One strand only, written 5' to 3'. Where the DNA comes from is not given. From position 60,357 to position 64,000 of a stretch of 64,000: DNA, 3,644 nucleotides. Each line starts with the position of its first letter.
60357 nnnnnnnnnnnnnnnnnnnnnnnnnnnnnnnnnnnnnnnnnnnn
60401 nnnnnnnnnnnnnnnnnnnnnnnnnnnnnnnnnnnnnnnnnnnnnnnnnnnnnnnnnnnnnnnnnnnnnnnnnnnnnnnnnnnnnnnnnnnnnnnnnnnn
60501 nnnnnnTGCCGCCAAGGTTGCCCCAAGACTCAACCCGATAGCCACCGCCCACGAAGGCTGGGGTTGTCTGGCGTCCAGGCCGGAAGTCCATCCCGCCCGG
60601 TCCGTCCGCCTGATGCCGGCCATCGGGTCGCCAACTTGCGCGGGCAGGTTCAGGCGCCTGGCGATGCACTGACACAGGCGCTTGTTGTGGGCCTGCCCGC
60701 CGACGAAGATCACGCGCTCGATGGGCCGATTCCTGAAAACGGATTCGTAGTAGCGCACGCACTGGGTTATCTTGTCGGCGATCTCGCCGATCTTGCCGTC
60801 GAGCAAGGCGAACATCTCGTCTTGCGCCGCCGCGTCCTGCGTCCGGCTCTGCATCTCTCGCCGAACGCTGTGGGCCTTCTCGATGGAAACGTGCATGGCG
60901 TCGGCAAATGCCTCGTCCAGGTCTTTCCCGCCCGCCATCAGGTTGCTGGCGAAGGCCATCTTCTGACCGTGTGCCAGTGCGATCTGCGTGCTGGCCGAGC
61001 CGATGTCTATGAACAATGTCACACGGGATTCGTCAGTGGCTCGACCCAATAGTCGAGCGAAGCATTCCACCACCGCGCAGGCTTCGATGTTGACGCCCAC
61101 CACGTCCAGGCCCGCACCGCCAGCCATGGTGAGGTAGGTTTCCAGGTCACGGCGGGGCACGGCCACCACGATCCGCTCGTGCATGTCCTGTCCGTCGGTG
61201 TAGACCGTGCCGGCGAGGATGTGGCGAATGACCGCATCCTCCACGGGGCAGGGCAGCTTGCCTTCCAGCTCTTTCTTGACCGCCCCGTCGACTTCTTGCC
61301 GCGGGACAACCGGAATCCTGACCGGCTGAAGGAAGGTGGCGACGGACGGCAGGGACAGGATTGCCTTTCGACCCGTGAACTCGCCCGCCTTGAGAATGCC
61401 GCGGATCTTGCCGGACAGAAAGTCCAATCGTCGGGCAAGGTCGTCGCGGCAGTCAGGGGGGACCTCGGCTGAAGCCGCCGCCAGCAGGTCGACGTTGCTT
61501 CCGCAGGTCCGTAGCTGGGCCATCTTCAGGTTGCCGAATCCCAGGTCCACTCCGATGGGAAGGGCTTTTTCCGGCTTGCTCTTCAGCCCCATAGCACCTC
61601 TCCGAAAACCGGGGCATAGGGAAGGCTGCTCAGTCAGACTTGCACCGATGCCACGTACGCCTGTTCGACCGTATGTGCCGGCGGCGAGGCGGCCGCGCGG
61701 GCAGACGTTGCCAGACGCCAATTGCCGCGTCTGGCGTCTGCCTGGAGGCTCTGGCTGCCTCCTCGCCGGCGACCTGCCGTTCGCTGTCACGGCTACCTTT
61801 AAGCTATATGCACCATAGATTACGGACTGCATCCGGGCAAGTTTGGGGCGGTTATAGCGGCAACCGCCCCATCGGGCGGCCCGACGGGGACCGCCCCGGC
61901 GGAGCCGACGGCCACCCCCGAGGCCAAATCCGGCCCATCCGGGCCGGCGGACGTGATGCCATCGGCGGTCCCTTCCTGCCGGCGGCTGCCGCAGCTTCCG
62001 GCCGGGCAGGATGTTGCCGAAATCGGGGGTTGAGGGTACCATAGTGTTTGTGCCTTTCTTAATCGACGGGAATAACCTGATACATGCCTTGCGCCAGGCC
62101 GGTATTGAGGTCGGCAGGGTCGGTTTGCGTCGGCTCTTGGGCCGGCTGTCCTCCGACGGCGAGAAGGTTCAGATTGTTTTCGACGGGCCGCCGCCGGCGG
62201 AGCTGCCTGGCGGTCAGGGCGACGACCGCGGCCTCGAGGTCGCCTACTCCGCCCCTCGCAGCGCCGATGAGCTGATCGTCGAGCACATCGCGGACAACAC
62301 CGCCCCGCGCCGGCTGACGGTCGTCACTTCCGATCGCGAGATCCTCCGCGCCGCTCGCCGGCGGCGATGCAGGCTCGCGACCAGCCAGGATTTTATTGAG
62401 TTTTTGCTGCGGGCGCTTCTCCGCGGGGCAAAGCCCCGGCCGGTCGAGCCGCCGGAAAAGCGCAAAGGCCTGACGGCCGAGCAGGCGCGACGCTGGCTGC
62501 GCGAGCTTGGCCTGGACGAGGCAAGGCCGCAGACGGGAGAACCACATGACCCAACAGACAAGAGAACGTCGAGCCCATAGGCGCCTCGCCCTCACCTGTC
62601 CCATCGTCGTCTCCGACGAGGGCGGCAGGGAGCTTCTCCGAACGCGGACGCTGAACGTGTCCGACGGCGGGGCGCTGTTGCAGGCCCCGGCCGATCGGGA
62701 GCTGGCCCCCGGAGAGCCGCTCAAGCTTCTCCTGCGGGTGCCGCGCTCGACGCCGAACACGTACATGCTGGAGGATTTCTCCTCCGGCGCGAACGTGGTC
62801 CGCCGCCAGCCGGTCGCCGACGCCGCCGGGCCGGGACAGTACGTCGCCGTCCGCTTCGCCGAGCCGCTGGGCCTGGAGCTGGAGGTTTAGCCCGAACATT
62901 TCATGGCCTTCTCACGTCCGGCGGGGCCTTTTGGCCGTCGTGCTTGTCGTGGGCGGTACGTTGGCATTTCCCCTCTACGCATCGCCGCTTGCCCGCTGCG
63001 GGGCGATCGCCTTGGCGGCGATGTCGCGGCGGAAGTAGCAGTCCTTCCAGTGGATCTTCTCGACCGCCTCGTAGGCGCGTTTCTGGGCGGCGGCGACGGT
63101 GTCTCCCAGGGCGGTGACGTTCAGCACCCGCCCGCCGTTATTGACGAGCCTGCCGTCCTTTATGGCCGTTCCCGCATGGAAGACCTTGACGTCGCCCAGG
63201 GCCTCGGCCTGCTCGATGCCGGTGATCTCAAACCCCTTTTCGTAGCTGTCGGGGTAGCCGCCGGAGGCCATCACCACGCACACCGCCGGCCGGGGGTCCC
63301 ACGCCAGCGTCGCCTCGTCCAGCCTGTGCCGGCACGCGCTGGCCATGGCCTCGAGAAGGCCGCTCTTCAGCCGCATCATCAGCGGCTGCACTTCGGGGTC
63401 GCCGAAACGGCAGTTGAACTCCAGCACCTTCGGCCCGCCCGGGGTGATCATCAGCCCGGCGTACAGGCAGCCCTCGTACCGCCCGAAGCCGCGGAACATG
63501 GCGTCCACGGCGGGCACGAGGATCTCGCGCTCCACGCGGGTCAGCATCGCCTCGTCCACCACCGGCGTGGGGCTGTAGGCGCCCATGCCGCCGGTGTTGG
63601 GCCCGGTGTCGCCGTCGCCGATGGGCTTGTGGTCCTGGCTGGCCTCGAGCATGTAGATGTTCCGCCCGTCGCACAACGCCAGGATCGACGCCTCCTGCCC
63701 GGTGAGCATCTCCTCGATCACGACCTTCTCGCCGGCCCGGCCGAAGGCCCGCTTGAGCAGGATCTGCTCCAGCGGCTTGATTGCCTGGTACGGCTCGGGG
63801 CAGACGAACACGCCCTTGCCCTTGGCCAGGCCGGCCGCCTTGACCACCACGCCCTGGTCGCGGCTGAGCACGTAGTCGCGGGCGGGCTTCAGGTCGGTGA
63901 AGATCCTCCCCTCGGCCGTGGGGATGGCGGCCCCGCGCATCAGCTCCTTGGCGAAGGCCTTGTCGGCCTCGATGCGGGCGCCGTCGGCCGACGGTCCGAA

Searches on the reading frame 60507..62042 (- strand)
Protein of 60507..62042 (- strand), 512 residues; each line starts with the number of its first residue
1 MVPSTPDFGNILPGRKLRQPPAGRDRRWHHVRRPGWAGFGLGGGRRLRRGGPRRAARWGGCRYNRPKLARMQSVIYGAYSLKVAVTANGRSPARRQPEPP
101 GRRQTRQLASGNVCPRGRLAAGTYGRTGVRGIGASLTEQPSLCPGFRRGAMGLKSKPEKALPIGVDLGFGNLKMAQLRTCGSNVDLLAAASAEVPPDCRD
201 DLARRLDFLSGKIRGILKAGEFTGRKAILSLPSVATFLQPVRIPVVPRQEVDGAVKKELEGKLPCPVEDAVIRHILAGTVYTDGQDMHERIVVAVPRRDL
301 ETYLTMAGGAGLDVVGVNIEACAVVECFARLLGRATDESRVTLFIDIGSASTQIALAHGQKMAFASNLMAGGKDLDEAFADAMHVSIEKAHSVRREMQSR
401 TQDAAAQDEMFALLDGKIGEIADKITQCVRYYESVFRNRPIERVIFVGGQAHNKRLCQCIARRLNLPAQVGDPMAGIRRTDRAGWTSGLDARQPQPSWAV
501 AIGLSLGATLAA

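Call 18: search_protein_families(library=pfam, proteins=[window:60507-62042:-], max_evalue=0.001)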
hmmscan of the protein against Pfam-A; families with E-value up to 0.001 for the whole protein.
window:60507-62042:- (512 aa): 4 families
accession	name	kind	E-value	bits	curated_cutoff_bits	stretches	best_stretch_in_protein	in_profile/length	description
PF11104.14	PilM_2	-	5.8e-22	78.5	27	1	164-506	1-337/340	Type IV pilus assembly protein PilM;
PF14450.12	FtsA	-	2.2e-09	38.2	31.8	1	344-502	2-126/127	Cell division protein FtsA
PF25216.1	Volactin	-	6e-05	23.1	35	1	314-464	140-291/321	Volactin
PF02782.22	FGGY_C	-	8.4e-05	22.9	27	1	421-472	135-181/198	FGGY family of carbohydrate kinases, C-terminal domain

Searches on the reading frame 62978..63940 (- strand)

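Call 18: search_protein_families(library=pfam, proteins=[window:62978-63940:-], max_evalue=0.001)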
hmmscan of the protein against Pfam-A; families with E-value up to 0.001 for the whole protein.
window:62978-63940:- (321 aa): 3 families
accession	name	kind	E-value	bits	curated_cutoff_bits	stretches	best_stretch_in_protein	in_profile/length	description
PF01071.24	GARS_A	-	3.7e-65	219.8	27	1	3-183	12-193/194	Phosphoribosylglycinamide synthetase, ATP-grasp (A) domain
PF02843.22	GARS_C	-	6.1e-37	126.3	34.8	1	219-310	1-92/92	Phosphoribosylglycinamide synthetase, C domain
PF18603.7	LAL_C2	-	0.00041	21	29.4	0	238-298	13-75/78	L-amino acid ligase C-terminal domain 2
